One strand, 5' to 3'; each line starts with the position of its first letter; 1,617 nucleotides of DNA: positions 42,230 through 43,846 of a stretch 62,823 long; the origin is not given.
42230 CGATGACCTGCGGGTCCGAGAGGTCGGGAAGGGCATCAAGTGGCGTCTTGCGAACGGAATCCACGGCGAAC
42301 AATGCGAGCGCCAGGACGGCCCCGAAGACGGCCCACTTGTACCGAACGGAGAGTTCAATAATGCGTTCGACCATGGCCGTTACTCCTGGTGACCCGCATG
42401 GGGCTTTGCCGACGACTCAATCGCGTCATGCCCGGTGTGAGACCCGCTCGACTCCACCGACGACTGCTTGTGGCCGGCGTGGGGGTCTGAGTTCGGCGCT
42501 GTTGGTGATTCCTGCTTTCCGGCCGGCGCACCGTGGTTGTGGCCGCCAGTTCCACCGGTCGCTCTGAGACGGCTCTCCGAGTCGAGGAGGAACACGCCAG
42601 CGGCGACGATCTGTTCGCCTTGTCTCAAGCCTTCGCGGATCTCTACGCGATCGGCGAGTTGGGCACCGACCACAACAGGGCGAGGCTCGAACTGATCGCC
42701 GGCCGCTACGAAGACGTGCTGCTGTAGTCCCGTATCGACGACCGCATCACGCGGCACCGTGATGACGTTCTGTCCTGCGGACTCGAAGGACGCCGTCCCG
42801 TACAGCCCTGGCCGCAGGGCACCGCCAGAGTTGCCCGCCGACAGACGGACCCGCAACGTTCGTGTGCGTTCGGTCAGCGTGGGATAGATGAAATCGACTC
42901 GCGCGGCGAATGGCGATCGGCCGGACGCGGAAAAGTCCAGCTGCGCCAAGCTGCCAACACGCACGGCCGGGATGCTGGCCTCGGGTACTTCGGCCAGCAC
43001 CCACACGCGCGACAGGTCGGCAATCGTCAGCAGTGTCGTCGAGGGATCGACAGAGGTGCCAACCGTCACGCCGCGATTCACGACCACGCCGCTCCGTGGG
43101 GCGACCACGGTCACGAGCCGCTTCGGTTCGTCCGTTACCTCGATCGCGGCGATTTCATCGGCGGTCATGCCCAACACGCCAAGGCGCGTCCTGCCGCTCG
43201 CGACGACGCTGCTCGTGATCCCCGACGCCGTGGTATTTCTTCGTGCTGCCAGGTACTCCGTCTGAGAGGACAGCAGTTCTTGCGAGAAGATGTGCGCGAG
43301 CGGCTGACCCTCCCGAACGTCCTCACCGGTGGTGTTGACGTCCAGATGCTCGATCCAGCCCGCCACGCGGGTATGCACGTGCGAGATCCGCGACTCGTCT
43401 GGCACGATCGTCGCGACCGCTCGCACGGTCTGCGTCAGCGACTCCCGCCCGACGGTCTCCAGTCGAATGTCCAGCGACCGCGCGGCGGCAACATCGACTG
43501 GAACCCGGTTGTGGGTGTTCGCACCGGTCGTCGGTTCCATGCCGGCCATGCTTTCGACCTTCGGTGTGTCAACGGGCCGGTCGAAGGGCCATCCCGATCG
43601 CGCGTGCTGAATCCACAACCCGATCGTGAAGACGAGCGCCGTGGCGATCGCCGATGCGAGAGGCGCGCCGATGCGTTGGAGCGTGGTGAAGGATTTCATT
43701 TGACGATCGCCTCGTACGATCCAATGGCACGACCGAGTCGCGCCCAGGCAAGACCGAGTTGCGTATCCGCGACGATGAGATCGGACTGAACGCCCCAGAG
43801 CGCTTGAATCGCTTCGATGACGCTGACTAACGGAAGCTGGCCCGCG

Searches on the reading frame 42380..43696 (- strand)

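Call 94: search_protein_families(library=pfam, proteins=[window:42380-43696:-], max_evalue=0.00001)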
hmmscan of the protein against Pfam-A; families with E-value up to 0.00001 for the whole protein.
window:42380-43696:- (438 aa): 2 families
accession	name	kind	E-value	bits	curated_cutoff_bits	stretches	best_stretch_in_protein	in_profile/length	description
PF16576.10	HlyD_D23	-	2.2e-66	223.6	30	1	87-299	2-213/214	Barrel-sandwich domain of CusB or HlyD membrane-fusion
PF13437.12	HlyD_3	-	1.5e-18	67.9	22.2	1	196-297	1-106/106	HlyD family secretion protein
